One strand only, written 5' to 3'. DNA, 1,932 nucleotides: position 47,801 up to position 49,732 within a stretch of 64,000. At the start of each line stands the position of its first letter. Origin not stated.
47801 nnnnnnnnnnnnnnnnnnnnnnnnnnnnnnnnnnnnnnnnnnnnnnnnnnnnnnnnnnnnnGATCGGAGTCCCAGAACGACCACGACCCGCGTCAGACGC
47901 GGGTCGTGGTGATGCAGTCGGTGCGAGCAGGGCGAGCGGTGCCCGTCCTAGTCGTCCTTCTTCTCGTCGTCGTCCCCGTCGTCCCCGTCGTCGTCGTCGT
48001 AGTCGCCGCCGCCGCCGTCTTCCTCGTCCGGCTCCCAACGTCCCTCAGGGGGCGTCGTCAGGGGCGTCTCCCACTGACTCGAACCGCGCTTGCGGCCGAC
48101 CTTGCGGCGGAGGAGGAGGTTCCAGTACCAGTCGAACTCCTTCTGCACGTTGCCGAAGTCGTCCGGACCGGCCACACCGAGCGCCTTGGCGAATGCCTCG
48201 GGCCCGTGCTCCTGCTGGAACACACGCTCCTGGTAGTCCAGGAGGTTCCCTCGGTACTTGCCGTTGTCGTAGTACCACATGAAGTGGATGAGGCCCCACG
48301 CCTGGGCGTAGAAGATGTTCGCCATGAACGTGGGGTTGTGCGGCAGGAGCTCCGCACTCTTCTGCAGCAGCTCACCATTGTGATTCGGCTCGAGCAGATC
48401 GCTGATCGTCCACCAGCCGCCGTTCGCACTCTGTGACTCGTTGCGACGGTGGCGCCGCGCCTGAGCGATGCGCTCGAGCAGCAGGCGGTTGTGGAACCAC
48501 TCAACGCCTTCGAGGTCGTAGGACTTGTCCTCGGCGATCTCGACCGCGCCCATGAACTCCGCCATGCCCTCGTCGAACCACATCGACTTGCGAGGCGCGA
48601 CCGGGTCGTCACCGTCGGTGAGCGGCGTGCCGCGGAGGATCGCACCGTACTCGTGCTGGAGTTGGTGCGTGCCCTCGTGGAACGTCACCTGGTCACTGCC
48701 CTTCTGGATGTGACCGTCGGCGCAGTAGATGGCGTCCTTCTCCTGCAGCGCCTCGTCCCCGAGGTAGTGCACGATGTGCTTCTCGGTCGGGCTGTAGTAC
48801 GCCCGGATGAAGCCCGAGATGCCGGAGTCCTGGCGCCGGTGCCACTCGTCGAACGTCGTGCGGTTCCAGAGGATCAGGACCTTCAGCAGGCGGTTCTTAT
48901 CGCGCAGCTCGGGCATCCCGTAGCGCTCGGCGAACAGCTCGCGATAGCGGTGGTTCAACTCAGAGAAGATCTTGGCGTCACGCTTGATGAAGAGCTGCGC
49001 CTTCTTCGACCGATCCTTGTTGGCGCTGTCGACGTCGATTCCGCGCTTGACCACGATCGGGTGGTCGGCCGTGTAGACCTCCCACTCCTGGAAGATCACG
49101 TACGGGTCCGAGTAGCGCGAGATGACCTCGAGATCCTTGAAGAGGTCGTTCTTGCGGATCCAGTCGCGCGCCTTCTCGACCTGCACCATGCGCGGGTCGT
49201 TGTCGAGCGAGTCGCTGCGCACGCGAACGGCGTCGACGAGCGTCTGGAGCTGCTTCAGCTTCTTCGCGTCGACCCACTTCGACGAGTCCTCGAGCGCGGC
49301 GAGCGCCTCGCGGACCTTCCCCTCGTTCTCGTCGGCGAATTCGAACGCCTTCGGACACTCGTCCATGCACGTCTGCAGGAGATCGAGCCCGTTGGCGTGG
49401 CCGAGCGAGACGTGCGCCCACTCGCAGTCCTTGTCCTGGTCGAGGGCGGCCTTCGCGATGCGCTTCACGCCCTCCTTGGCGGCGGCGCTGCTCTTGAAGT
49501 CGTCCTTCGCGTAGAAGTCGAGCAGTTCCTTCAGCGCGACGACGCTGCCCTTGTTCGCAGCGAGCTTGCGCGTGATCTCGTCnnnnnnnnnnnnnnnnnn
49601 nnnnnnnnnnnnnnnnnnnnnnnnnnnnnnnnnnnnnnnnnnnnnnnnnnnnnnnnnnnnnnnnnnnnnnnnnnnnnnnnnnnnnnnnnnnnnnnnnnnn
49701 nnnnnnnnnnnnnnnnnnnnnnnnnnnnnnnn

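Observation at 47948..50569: Membrane-anchored putative metalloprotease with MJ0042-type zinc ribbon, QPGKKAI repeats and a poly-Asp tail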

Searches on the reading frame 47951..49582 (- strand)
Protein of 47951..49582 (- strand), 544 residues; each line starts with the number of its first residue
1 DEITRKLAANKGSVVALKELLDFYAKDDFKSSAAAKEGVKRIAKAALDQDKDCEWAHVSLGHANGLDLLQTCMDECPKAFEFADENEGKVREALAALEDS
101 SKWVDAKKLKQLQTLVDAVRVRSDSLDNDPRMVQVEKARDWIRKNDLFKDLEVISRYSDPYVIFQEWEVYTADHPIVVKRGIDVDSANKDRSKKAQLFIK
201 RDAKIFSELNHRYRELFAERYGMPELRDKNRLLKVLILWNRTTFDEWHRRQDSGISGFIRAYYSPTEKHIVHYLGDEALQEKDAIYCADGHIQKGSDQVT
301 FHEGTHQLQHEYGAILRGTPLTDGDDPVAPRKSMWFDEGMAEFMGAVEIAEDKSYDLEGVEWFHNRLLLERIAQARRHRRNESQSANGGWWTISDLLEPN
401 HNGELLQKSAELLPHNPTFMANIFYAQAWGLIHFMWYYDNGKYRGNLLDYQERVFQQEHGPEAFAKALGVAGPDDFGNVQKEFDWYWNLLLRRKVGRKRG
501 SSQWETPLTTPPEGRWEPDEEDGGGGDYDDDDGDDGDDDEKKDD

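Call 9: find_homologous_proteins(query=window:47951-49582:-)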
Query window:47951-49582:- (544 aa): 30 proteins with E <= 0.001 among 8000 candidates.
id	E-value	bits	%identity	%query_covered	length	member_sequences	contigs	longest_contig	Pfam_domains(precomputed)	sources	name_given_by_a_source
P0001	0.0e+0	1268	100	100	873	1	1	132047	-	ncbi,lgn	-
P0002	3.5e-172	592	51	95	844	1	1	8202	-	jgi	jgi:hypothetical protein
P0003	2.5e-171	589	51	95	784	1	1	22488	-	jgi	jgi:hypothetical protein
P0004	1.3e-168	580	50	98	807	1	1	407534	-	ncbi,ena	-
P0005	9.6e-158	544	48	97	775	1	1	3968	-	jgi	jgi:hypothetical protein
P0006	6.3e-155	535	48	97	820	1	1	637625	-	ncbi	-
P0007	7.4e-147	508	46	93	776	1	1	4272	-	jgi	jgi:hypothetical protein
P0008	6.0e-143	495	45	98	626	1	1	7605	-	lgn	-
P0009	1.7e-142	494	44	94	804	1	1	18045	-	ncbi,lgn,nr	ncbi:MAG: hypothetical protein K8T90_01365 [Planctomycetes bacterium]|nr:hypothetical protein [Planc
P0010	1.0e-139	485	45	95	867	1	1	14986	-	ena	-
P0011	1.2e-139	485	45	94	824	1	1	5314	-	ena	-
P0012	2.9e-139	483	44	93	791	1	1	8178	-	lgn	-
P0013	1.0e-133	465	43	95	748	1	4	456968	-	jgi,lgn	jgi:hypothetical protein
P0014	1.3e-129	451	43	95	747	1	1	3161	-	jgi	jgi:DNA-directed RNA polymerase subunit RPC12/RpoP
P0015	6.7e-128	446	41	95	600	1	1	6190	-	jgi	jgi:hypothetical protein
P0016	3.8e-126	440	42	95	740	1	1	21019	-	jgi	jgi:hypothetical protein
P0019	4.8e-125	436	43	94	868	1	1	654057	-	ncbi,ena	-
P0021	7.2e-124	432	41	97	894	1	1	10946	-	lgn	-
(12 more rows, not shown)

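Call 11: search_protein_families(library=pfam, alignment_id=A1, max_evalue=1)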
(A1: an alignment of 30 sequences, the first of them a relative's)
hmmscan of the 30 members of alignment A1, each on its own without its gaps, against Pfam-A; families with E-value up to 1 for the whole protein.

A. member 1, P0001 (873 aa): 6 families
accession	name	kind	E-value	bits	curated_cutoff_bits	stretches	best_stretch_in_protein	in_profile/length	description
PF01752.23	Peptidase_M9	-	0.034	13.9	26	1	634-676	159-202/289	Collagenase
PF07607.17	DUF1570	-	0.099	13.4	22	1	631-766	7-109/129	Protein of unknown function (DUF1570)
PF06943.17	zf-LSD1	-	0.14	12.5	20.2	1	26-37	1-12/25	LSD1 zinc finger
PF22910.1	EDR4-like_1st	-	0.15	12.2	27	1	1-33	2-32/34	Enhanced disease resistance 4-like, N-terminal domain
PF13717.11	Zn_ribbon_4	-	0.17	12.3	30.3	1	4-32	3-34/36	zinc-ribbon domain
PF25017.1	zf-C2HC_3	-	0.3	11.5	24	0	12-34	12-34/47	C2HC zinc finger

B. families by the number of members that match (of 30 scanned): 35 families (the first 25 are shown)
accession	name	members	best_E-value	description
PF01752.23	Peptidase_M9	20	8.3e-05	Collagenase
PF13717.11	Zn_ribbon_4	12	0.00054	zinc-ribbon domain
PF13719.11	Zn_ribbon_5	12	0.0024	zinc-ribbon domain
PF25017.1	zf-C2HC_3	12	0.012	C2HC zinc finger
PF07607.17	DUF1570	9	0.021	Protein of unknown function (DUF1570)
PF22910.1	EDR4-like_1st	6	0.013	Enhanced disease resistance 4-like, N-terminal domain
PF05280.16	FlhC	5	0.084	Flagellar transcriptional activator (FlhC)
PF06943.17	zf-LSD1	4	0.073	LSD1 zinc finger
PF21344.3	Zn_ribbon_LysW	4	0.19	Alpha-aminoadipate carrier protein LysW-like, globular domain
PF08271.17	Zn_Ribbon_TF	3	0.0032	TFIIB zinc-binding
PF09723.15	Zn_ribbon_8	2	0.071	Zinc ribbon domain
PF17822.6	ARMH2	2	0.11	Armadillo-like helical domain-containing protein 2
PF22191.2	IBR_1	2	0.19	IBR domain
PF18414.7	zf_C2H2_10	2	0.51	C2H2 type zinc-finger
PF18439.7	zf_UBZ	1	0.018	Ubiquitin-Binding Zinc Finger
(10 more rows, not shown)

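Call 16: find_encoding_contigs(protein=P0001, flank=10000, max_places=3)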
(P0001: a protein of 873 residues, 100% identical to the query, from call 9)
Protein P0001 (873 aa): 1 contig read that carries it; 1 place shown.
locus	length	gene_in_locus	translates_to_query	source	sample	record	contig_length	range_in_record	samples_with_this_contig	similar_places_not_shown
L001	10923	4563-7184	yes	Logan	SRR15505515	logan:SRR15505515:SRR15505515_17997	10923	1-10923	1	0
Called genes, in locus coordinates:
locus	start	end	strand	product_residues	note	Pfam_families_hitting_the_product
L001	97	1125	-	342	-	PF13531:SBP_bac_11, PF01547:SBP_bac_1, PF13416:SBP_bac_8, PF13343:SBP_bac_6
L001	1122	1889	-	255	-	PF00072:Response_reg, PF02954:HTH_8 (faint)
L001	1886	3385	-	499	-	PF00672:HAMP, PF26769:HAMP_PhoQ (weak), PF00512:HisKA (weak), PF02518:HATPase_c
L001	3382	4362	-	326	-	PF04392:ABC_sub_bind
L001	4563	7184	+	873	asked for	-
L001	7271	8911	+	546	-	-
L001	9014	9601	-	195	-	-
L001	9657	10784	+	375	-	PF01168:Ala_racemase_N, PF14031:D-ser_dehydrat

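Call 17: find_encoding_contigs(protein=P0004, flank=8000, max_places=1)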
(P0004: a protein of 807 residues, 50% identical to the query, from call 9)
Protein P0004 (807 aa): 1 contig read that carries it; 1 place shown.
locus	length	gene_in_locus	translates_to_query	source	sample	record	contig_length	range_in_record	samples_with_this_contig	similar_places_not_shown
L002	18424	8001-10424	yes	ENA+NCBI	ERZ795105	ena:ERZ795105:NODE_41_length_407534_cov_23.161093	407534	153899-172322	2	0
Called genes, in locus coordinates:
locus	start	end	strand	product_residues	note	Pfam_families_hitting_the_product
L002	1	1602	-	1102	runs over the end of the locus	PF01833:TIG (faint), PF13517:FG-GAP_3 (faint)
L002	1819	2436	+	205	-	-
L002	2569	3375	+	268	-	-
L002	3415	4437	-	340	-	PF13531:SBP_bac_11, PF01547:SBP_bac_1, PF13416:SBP_bac_8, PF13343:SBP_bac_6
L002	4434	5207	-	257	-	PF00072:Response_reg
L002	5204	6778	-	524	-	PF00672:HAMP, PF00512:HisKA (weak), PF02518:HATPase_c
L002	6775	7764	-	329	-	PF04392:ABC_sub_bind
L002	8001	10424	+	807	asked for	-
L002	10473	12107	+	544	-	PF13428:TPR_14 (faint), PF13181:TPR_8 (faint), PF00515:TPR_1 (faint), PF07719:TPR_2 (faint), PF22860:DUF7017 (weak), PF13424:TPR_12, PF13432:TPR_16, PF14559:TPR_19 (weak), +2 more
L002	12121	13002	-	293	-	PF04055:Radical_SAM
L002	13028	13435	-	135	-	-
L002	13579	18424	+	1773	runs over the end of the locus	PF00069:Pkinase, PF07714:PK_Tyr_Ser-Thr, PF13191:AAA_16, PF13424:TPR_12, PF17874:TPR_MalT, PF01590:GAF, PF13185:GAF_2, PF13492:GAF_3, +13 more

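Call 18: find_encoding_contigs(protein=P0006, flank=8000, max_places=1)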
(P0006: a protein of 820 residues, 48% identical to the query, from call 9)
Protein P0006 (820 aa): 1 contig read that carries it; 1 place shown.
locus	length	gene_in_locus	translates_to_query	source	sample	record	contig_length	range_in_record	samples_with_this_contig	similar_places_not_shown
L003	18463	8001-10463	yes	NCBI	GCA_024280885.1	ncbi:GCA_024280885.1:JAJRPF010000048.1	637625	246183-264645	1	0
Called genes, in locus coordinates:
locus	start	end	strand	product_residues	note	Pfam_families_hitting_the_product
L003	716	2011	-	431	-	PF13657:Couple_hipA, PF07804:HipA_C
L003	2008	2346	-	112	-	PF13560:HTH_31, PF01381:HTH_3 (weak)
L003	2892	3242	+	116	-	-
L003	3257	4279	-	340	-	PF13531:SBP_bac_11, PF01547:SBP_bac_1, PF13416:SBP_bac_8, PF13343:SBP_bac_6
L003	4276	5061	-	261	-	PF00072:Response_reg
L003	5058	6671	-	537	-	PF00672:HAMP, PF26769:HAMP_PhoQ (weak), PF00512:HisKA (weak), PF02518:HATPase_c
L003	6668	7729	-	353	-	PF04392:ABC_sub_bind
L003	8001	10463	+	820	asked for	-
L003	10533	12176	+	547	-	PF14559:TPR_19 (faint), PF07719:TPR_2 (faint), PF13181:TPR_8 (faint), PF13424:TPR_12 (weak)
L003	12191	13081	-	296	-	PF04055:Radical_SAM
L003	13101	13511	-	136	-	-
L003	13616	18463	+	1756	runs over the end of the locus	PF00069:Pkinase, PF07714:PK_Tyr_Ser-Thr, PF13191:AAA_16, PF13424:TPR_12, PF13424:TPR_12, PF01590:GAF, PF13185:GAF_2, PF13492:GAF_3, +13 more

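Call 19: find_encoding_contigs(protein=P0013, flank=8000, max_places=1)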
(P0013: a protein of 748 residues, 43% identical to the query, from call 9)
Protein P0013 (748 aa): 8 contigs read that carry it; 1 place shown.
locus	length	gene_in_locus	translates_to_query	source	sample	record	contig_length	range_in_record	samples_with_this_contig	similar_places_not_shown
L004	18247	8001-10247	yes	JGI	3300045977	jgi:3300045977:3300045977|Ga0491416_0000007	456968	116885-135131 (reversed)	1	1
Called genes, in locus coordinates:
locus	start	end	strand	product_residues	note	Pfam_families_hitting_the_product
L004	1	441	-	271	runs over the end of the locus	PF12804:NTP_transf_3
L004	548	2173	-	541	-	PF01257:2Fe-2S_thioredx, PF01512:Complex1_51K, PF10531:SLBB, PF22461:SLBB_2 (weak), PF10589:NADH_4Fe-4S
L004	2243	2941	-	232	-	PF22641:TiaS_TCKD (faint)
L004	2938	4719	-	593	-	-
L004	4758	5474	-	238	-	PF00072:Response_reg, PF23198:PDE8A_N (faint)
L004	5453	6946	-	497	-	PF00672:HAMP, PF00512:HisKA, PF02518:HATPase_c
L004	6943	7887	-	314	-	PF04392:ABC_sub_bind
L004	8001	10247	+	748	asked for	-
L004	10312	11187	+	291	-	-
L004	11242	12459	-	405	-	PF25216:Volactin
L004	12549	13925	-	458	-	-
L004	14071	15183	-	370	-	PF03193:RsgA_GTPase, PF00005:ABC_tran (weak), PF01926:MMR_HSR1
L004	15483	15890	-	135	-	-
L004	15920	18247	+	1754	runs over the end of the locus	PF00069:Pkinase, PF07714:PK_Tyr_Ser-Thr, PF13191:AAA_16, PF13424:TPR_12, PF17874:TPR_MalT, PF01590:GAF, PF13185:GAF_2, PF13492:GAF_3, +11 more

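Call 20: find_encoding_contigs(protein=P0019, flank=8000, max_places=1)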
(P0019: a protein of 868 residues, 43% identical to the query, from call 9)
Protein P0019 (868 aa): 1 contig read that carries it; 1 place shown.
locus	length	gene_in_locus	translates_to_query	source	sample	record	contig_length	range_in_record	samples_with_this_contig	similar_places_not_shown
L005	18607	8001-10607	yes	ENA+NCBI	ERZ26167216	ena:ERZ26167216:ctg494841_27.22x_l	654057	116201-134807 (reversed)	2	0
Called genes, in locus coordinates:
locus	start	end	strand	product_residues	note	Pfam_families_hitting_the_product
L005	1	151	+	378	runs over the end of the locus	PF01266:DAO, PF12831:FAD_oxidored (weak)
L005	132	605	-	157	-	PF07977:FabA, PF22818:ApeI-like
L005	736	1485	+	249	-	PF06695:Sm_multidrug_ex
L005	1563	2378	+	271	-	-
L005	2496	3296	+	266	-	PF01261:AP_endonuc_2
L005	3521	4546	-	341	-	PF13531:SBP_bac_11 (weak), PF01547:SBP_bac_1 (weak), PF13416:SBP_bac_8, PF13343:SBP_bac_6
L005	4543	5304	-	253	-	PF00072:Response_reg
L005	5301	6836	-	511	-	PF00672:HAMP, PF00512:HisKA, PF02518:HATPase_c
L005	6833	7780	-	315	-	PF04392:ABC_sub_bind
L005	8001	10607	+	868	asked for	-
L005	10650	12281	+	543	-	PF13374:TPR_10 (faint), PF00515:TPR_1 (faint), PF07719:TPR_2 (faint)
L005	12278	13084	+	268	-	-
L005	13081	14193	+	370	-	PF01168:Ala_racemase_N, PF14031:D-ser_dehydrat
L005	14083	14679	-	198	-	PF02915:Rubrerythrin (faint), PF03232:COQ7 (weak)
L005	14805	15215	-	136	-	-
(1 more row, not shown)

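Call 21: find_related_loci(query=A2, collection=genome_contigs, flank=10000)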
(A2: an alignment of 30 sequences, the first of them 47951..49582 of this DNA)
Query A2 (544 aa) in genome_contigs; peptide patterns used: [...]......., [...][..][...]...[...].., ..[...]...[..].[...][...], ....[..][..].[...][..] (x = any residue, [..] = any of these).
172 stretches matched a pattern; 69 encode a relative of the query (tblastn E <= 1e-3); 68 distinct loci.
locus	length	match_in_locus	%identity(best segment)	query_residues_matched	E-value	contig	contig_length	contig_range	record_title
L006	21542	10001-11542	53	2-530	0e+0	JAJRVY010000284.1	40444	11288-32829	MAG: Planctomycetota bacterium isolate Dive96_bin10.89 k141_3259944, whole genome shotgun sequence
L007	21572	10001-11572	50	1-531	2e-174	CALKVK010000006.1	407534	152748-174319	MAG TPA_asm: uncultured bacterium isolate SRR6227243_bin.30_CONCOCT_v1.1_MAG genome assembly, contig: ERZ795105.41, whol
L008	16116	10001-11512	44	12-522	3e-147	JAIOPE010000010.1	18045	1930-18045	MAG: Planctomycetota bacterium isolate LakeFargette_0920_ALND_MAG_70_12 LacPavin_0920_ALND_scaffold_47167, whole genome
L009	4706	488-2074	43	1-519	2e-139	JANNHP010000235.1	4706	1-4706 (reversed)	MAG: Planctomycetia bacterium isolate SOY_6_C_metabat_247 SOY_6_C_k141_4086214, whole genome shotgun sequence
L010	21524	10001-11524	43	2-514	2e-127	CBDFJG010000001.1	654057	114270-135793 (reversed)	MAG: Planctomycetota bacterium isolate 82eb9380-8e6c-47c5-987f-f4f3aed39320 genome assembly, contig: contig_1, whole gen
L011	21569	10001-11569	48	1-539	2e-165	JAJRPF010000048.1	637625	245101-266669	MAG: Planctomycetota bacterium isolate Dive100_bin1.14 k141_807283, whole genome shotgun sequence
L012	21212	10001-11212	25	39-491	8e-31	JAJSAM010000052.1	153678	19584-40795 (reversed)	MAG: Planctomycetota bacterium isolate Dive96_bin4.97 k141_3356349, whole genome shotgun sequence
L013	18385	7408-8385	29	147-487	1e-24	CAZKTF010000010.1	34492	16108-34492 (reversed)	MAG TPA_asm: uncultured Planctomycetota bacterium isolate SRP119689_co1_234 genome assembly, contig: NODE_1539_length_34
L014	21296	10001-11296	24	28-455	3e-24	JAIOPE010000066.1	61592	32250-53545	MAG: Planctomycetota bacterium isolate LakeFargette_0920_ALND_MAG_70_12 LacPavin_0920_ALND_scaffold_346480, whole genome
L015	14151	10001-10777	26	46-347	6e-17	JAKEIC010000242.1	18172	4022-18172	MAG: Planctomycetales bacterium isolate PMV_8.5 PMV_8.5.k101_642813, whole genome shotgun sequence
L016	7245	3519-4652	22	112-488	8e-16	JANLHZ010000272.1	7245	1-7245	MAG: Planctomycetota bacterium isolate S40-2 k99_451976, whole genome shotgun sequence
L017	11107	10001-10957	25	39-368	7e-20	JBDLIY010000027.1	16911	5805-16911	MAG: Planctomycetota bacterium isolate MAG063 MAG063_27, whole genome shotgun sequence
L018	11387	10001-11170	20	115-496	1e-14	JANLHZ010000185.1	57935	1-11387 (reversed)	MAG: Planctomycetota bacterium isolate S40-2 k99_263685, whole genome shotgun sequence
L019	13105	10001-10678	25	206-479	3e-14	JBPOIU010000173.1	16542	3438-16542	MAG: Planctomycetota bacterium isolate MAG_700 c_000000592754, whole genome shotgun sequence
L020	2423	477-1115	26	206-458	2e-13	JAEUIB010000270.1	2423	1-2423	MAG: Planctomycetota bacterium isolate new MAG-32 k141_356605, whole genome shotgun sequence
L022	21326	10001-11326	23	2-483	1e-12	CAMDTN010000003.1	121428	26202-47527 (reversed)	MAG: Singulisphaera sp. GP187 isolate TH-11nov19-101 genome assembly, contig: TH-11nov19-C161, whole genome shotgun sequ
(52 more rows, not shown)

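Call 26: search_protein_families(library=pfam, proteins=[L012:9434-11239:+, L014:9194-11560:+, L022:9761-11404:+], max_evalue=0.1)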
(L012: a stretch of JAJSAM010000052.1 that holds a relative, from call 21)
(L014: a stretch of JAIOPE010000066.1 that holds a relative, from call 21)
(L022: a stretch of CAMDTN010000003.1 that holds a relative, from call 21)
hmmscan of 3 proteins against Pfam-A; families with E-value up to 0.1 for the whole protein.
L012:9434-11239:+ (602 aa): 4 families
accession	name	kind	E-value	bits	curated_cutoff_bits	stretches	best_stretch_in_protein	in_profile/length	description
PF07607.17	DUF1570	-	0.012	16.4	22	0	450-540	20-109/129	Protein of unknown function (DUF1570)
PF21344.3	Zn_ribbon_LysW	-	0.013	15.5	27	1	12-43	1-33/46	Alpha-aminoadipate carrier protein LysW-like, globular domain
PF12760.12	Zn_ribbon_IS1595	-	0.065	13.6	25.4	0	11-39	18-45/46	Transposase zinc-ribbon domain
PF13414.12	TPR_11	-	0.073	13.2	26.8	0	195-215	18-38/42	TPR repeat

L014:9194-11560:+ (789 aa): 6 families
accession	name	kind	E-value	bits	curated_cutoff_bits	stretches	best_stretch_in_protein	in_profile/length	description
PF12760.12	Zn_ribbon_IS1595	-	0.014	15.8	25.4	1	5-30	20-44/46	Transposase zinc-ribbon domain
PF01599.25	Ribosomal_S27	-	0.03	14.7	22.3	1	5-30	19-42/44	Ribosomal protein S27a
PF08271.17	Zn_Ribbon_TF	-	0.031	14.3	29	1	5-34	2-30/43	TFIIB zinc-binding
PF22191.2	IBR_1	-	0.048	14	27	0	2-30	2-28/47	IBR domain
PF23548.1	Zn_ribbon_FGT1_2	-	0.05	13.6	27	0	23-36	2-15/35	FORGETTER1 second zinc ribbon domain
PF18439.7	zf_UBZ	-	0.076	13.1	25.6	0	2-18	1-17/32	Ubiquitin-Binding Zinc Finger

L022:9761-11404:+ (548 aa): 2 families
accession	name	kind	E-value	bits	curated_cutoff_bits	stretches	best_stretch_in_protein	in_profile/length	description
PF07607.17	DUF1570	-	5.2e-08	33.7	22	1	361-494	4-120/129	Protein of unknown function (DUF1570)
PF01752.23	Peptidase_M9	-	0.06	13.1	26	0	347-404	144-205/289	Collagenase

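Call 27: predict_structure(alignment_id=A2)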
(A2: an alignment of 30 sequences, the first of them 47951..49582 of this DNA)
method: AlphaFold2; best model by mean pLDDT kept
length: 544 residues; sequences in the alignment: 30
mean_pLDDT: 91.2   pTM: 0.86
mean pLDDT of the five models: 91.2, 90.3, 89.7, 89.6, 88.5
residues with pLDDT >= 90: 449; 70-90: 64; 50-70: 12; < 50: 19
segments of 3 or more residues with pLDDT < 50: 523-527, 533-544
pLDDT, mean of each block of 10 residues (from residue 1): 85 90 87 90 93 93 96 97 94 95 96 98 95 94 91 95 95 93 94 95 97 96 94 95 92 85 94 92 96 96 97 94 85 95 98 95 97 92 66 96 94 92 97 98 98 95 97 96 95 92 95 89 48 44 37
secondary structure, 60 per line:
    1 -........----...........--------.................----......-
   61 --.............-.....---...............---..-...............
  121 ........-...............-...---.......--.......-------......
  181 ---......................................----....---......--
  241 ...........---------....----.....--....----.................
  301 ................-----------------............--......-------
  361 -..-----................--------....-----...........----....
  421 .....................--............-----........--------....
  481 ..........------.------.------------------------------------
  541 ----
elements in order: H2-9 H14-24 H33-49 H54-59 H65-75 H77-81 H85-99 H106-128 H130-144 E152-158 E161-167 H175-180 H184-221 H226-229 E233-238 H241-251 E261-264 E269-273 H276-279 E284-287 E291-294 H295-316 H334-345 E348-350 H369-384 H393-396 H402-412 H417-441 H444-455 H461-468 H477-490
